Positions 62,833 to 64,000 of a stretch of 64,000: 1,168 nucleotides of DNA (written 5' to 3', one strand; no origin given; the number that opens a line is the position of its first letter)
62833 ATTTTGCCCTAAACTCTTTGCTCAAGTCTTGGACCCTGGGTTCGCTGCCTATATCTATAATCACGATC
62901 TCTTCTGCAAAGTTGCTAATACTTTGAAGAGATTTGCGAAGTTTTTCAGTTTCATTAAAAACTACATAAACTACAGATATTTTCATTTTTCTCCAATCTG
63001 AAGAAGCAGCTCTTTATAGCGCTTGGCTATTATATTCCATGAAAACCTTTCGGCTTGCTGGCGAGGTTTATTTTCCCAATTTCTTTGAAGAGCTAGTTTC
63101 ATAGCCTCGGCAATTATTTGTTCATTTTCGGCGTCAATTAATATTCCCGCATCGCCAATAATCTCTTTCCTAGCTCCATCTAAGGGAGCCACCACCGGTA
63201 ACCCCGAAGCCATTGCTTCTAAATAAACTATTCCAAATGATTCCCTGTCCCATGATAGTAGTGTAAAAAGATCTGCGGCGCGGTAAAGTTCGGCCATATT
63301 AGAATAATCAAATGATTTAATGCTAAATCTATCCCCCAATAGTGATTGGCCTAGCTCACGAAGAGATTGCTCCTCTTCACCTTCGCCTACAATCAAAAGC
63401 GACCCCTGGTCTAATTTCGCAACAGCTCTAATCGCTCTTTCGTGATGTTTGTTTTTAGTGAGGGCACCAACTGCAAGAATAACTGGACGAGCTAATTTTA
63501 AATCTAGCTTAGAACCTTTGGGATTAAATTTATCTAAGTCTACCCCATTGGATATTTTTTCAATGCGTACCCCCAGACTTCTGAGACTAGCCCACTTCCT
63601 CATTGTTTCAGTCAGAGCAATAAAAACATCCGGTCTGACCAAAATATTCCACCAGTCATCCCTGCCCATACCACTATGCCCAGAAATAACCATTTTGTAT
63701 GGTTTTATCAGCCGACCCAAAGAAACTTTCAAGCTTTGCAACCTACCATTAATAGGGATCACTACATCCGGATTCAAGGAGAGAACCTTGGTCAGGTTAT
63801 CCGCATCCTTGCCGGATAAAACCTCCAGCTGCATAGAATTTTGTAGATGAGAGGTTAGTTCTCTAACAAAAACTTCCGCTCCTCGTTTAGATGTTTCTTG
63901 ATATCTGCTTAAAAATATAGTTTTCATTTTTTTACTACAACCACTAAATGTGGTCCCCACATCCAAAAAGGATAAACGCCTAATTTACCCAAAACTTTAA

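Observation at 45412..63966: More than 16 kb of contiguous glycosylation genes: 13 GT2/GT4 transferases, two GT-C enzymes, Wzy-like ligase, initiating PglC-type transferase, acetyltransferase, NUDIX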

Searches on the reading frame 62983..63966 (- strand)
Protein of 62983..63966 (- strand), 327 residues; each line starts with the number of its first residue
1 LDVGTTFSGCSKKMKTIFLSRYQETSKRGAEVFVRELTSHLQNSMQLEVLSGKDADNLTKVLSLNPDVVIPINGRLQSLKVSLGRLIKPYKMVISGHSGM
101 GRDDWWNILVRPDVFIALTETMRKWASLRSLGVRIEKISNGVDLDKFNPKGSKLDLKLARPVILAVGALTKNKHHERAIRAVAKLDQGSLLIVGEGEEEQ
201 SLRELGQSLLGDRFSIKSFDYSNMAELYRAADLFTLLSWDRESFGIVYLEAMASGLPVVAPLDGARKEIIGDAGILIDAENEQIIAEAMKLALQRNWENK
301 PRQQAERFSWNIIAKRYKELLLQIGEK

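Call 5: search_protein_families(library=pfam, proteins=[window:62983-63966:-], max_evalue=0.01)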
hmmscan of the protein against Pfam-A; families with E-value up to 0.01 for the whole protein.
window:62983-63966:- (327 aa): 4 families
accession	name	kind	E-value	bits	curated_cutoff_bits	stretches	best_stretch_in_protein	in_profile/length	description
PF00534.26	Glycos_transf_1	-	1.9e-26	93.1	26.4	1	155-303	10-164/172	Glycosyl transferases group 1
PF13692.12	Glyco_trans_1_4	-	2.4e-25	89.9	27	1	160-293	1-140/142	Glycosyl transferases group 1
PF20706.3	GT4-conflict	-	1.9e-05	24.3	26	1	157-261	194-311/385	Family 4 Glycosyltransferase in conflict systems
PF13439.12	Glyco_transf_4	-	0.0009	19.7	28.5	0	88-146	95-170/170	Glycosyltransferase Family 4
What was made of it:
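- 62983..63927 (-): GT4_j, a GT4 (GT-B fold) glycosyltransferase of 314 aa. Glycos_transf_1, 93 bits (call 5).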

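Call 37: find_encoding_contigs(protein=window:62983-63927:-, flank=10000, max_places=3)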
Protein window:62983-63927:- (314 aa): 20 contigs read that carry it; 3 places shown.
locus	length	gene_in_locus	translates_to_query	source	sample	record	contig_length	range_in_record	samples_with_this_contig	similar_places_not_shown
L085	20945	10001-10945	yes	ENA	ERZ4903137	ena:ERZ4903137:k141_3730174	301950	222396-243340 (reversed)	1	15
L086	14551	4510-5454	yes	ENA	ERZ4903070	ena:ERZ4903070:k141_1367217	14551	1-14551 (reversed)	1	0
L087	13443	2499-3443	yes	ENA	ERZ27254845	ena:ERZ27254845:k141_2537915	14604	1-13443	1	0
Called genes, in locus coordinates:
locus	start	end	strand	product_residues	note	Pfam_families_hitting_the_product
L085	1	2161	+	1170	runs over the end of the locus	-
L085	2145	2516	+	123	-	-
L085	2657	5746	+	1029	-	-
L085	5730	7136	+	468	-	-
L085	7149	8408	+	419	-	PF01943:Polysacc_synt, PF13440:Polysacc_synt_3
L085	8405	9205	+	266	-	PF00535:Glycos_transf_2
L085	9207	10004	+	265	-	PF05175:MTS (weak), PF13489:Methyltransf_23, PF01209:Ubie_methyltran, PF07021:MetW, PF13847:Methyltransf_31, PF08241:Methyltransf_11, PF08242:Methyltransf_12, PF13649:Methyltransf_25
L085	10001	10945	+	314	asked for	PF00534:Glycos_transf_1, PF13692:Glyco_trans_1_4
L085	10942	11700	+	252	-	PF00535:Glycos_transf_2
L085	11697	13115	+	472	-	PF13231:PMT_2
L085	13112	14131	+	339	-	PF13439:Glyco_transf_4, PF13579:Glyco_trans_4_4 (faint), PF00534:Glycos_transf_1, PF13692:Glyco_trans_1_4, PF13524:Glyco_trans_1_2 (faint), PF20706:GT4-conflict (weak)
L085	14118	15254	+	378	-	PF13439:Glyco_transf_4, PF20706:GT4-conflict (weak), PF00534:Glycos_transf_1, PF13692:Glyco_trans_1_4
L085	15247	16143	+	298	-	PF00535:Glycos_transf_2, PF13641:Glyco_tranf_2_3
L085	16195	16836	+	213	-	PF00132:Hexapep, PF14602:Hexapep_2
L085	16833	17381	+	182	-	-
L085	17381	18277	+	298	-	PF00535:Glycos_transf_2, PF13641:Glyco_tranf_2_3, PF13632:Glyco_trans_2_3 (weak)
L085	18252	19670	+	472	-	PF04932:Wzy_C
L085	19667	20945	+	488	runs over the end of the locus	PF02366:PMT, PF13231:PMT_2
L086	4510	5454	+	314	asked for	PF00534:Glycos_transf_1, PF13692:Glyco_trans_1_4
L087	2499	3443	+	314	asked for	PF00534:Glycos_transf_1, PF13692:Glyco_trans_1_4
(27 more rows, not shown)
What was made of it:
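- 63924..64000 (-): 3' end of a 265-aa SAM-dependent methyltransferase gene whose start lies beyond the window. Upstream of it, outside the window, are a GT2 (266 aa), a Wzx flippase (419 aa), a 468-aa 11-TM protein and a 1029-aa multi-TM protein. Gene calls and Pfam are in call 37.
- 62983..63927 (-): The exact protein is on record (call 37).
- Tried and rejected: Look-ups with the called starts succeeded (call 37).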

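Call 52: search_protein_families(library=pfam, proteins=[L085:2-2161:+, L085:2145-2516:+, L085:2657-5746:+, L085:5730-7136:+, L085:8405-9205:+], max_evalue=1)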
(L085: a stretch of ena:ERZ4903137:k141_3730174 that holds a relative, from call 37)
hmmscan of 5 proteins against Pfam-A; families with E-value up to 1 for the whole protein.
L085:2-2161:+ (719 aa): 0 families

L085:2145-2516:+ (123 aa): 1 family
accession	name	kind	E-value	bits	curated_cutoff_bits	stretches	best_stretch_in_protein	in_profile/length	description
PF12576.13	DUF3754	-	0.066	13.6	27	1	63-121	53-116/137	Protein of unknown function (DUF3754)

L085:2657-5746:+ (1029 aa): 1 family
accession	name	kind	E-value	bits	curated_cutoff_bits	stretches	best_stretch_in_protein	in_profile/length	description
PF16316.10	DUF4956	-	0.2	11.8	30.6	1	150-189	24-63/169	Domain of unknown function (DUF4956)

L085:5730-7136:+ (468 aa): 1 family
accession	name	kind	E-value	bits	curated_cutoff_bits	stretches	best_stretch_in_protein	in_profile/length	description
PF23489.1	V-ATPase_su_f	-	0.3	11.7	27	0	203-222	54-73/78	V-type proton ATPase subunit f-like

L085:8405-9205:+ (266 aa): 3 families
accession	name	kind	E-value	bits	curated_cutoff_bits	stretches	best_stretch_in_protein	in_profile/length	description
PF00535.33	Glycos_transf_2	-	1.1e-07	32.4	23.3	1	29-128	29-128/168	Glycosyl transferase family 2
PF13704.12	Glyco_tranf_2_4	-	0.011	16.6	27.5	1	27-89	19-82/98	Glycosyl transferase family 2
PF10111.15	Glyco_tranf_2_2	-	0.073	13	27.3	1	28-113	30-118/276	Glycosyltransferase like family 2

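Call 61: search_solved_structures(query=L085:2657-5746:+, max_evalue=10)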
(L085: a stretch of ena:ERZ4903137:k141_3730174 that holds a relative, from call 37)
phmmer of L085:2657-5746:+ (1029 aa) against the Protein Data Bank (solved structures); distinct sequences matched with E-value up to 10: 0.

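Call 62: search_protein_families(library=ncbifam, proteins=[L085:2657-5746:+, L085:5730-7136:+, L085:8405-9205:+], max_evalue=0.01)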
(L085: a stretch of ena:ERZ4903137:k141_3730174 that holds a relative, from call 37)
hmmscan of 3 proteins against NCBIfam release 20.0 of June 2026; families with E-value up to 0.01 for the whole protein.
L085:2657-5746:+ (1029 aa): 1 family
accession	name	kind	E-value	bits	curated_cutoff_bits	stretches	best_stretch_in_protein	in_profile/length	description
NF053599.1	transp_MmpA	equivalog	6e-08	31.7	210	1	298-409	266-366/543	MmpA family trehalose lipid delivery protein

L085:5730-7136:+ (468 aa): 0 families

L085:8405-9205:+ (266 aa): 2 families
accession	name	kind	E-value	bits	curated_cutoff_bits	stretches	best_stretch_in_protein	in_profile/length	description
NF047683.1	TeichurnBiosyTuaG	equivalog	4.1e-05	23.4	400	1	30-102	38-110/252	teichuronic acid biosynthesis protein TuaG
TIGR04195.1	S_glycosyl_SunS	equivalog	0.00031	19.7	350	1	3-91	59-143/421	SunS family peptide S-glycosyltransferase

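Call 71: search_protein_families(library=ncbifam, proteins=[L085:7149-8408:+, L085:9207-10004:+, window:62983-63927:-], max_evalue=0.00001)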
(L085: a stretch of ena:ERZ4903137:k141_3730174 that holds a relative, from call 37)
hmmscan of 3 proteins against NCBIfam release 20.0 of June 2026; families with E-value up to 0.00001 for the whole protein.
L085:7149-8408:+ (419 aa): 2 families
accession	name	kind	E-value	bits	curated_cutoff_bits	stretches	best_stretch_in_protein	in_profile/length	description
NF007773.0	PRK10459.1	equivalog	4.7e-09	35.8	273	1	17-406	15-397/492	MOP flippase family protein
NF047674.1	TeichurnBiosyTuaB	equivalog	1.7e-08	33.9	580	1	19-350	17-343/469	teichuronic acid biosynthesis protein TuaB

L085:9207-10004:+ (265 aa): 26 families (the best 25 are shown)
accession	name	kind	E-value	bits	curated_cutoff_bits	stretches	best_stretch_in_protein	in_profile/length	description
TIGR02072.1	BioC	equivalog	1.1e-15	58.2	184.95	1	15-141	7-132/244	malonyl-ACP O-methyltransferase BioC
NF045667.1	MTase_DVU1556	equivalog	1.1e-15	57.6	155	1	22-141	4-119/213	DVU_1556 family methyltransferase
NF001244.0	PRK00216.1-5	equivalog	4.7e-13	49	216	1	39-141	45-153/236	bifunctional demethylmenaquinone methyltransferase/2-methoxy-6-polyprenyl-1,4-benzoquinol methylase UbiE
TIGR01934.1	MenG_MenH_UbiE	subfamily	7.2e-13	48.3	158.35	1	39-142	36-142/223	ubiquinone/menaquinone biosynthesis methyltransferase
NF047649.1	MTase_UXPK_star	exception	1.1e-12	47.5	460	1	42-141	77-181/283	methyltransferase/UXPK-star double selenoprotein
NF041537.1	ArsM_AhpD_UU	exception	1.3e-12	47.1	510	1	42-141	76-180/345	arsenite methyltransferase/AhpD domain selenoprotein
NF041536.1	ArsM_DUF2284_UU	exception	1.2e-11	43.6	575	1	41-142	75-181/459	arsenite methyltransferase/DUF2284 domain selenoprotein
NF002463.0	PRK01683.1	equivalog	1.6e-11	44.3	297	1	10-144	2-131/258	trans-aconitate 2-methyltransferase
NF008300.0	PRK11088.1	equivalog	2e-11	43.9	303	1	33-144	76-182/272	23S rRNA (guanine(745)-N(1))-methyltransferase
NF040539.1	AST_met_ArsM_2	exception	4.4e-11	43.1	240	1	41-139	55-161/262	putative arsinothricin biosynthesis methyltransferase ArsM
TIGR01983.1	UbiG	equivalog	4.2e-10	39.3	102.95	1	39-141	46-151/228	bifunctional 2-polyprenyl-6-hydroxyphenol methylase/3-demethylubiquinol 3-O-methyltransferase UbiG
TIGR02081.1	metW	equivalog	1.5e-09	37.7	189.5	1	43-148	14-114/194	methionine biosynthesis protein MetW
NF001241.0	PRK00216.1-2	equivalog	1.8e-09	37.6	327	1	37-142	46-148/231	demethylmenaquinone methyltransferase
NF008823.0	PRK11873.1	subfamily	2.1e-09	37.3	263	1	43-140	78-180/272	arsenite methyltransferase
NF007610.0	PRK10258.1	equivalog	2.4e-09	36.9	342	1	33-139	33-136/251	malonyl-ACP O-methyltransferase BioC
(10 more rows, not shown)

window:62983-63927:- (314 aa): 24 families
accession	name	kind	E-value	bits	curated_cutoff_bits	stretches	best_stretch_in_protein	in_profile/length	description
TIGR03088.1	stp2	hypoth_equivalog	1e-19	70.9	409.05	1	100-308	138-370/374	TIGR03088 family PEP-CTERM/XrtA system glycosyltransferase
TIGR04047.1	MSMEG_0565_glyc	hypoth_equivalog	2e-17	63.3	259.85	1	99-304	139-367/373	MSMEG_0565 family glycosyltransferase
NF041876.1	EPS_EpsE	equivalog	4.5e-17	62.4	400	1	120-281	186-360/389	exopolysaccharide biosynthesis GT4 family glycosyltransferase EpsE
NF053787.1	GlcN_PG_synth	equivalog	1.5e-16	60.2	480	1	114-302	157-350/361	N-acetylglucosaminyl phosphatidylglycerol synthase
TIGR03449.1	mycothiol_MshA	equivalog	1e-15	57.6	462.5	1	120-305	188-397/406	D-inositol-3-phosphate glycosyltransferase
TIGR03999.1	thiol_BshA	equivalog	5.2e-15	55.2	273.7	1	120-307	167-369/375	N-acetyl-alpha-D-glucosaminyl L-malate synthase BshA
TIGR02149.1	glgA_Coryne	subfamily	5e-14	52.2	302.4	1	120-307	169-386/391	glycogen synthase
NF050063.1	ProtGlycPglJ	equivalog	6.8e-14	51.8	500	1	124-303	172-358/363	N-acetylgalactosamine-N,N'-diacetylbacillosaminyl-diphospho-undecaprenol 4-alpha-N-acetylgalactosaminyltransferase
NF047684.1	TeichurnBiosyTuaC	equivalog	3.4e-11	42.7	550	1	117-287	182-359/391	teichuronic acid biosynthesis protein TuaC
TIGR02472.1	sucr_P_syn_N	equivalog_domain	1.1e-09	37.6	576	1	204-304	323-434/439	sucrose-phosphate synthase, putative, glycosyltransferase domain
TIGR04063.1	stp3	hypoth_equivalog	2.2e-09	36.7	442.05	1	102-305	161-389/397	TIGR04063 family PEP-CTERM/XrtA system glycosyltransferase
TIGR02095.1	glgA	subfamily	6.7e-09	34.9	328.45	1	141-309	288-475/477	glycogen/starch synthase, ADP-glucose type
TIGR04157.1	glyco_rSAM_CFB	subfamily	9.6e-09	34.7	400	1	139-260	219-342/406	TIGR04157 family glycosyltransferase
NF038255.1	exopoly_VpsD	equivalog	1.1e-08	34.3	300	1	120-308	176-376/381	VpsD family glycosyltransferase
TIGR04005.1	wcaL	equivalog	6.2e-08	31.9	537.6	1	96-276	172-364/406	colanic acid biosynthesis glycosyltransferase WcaL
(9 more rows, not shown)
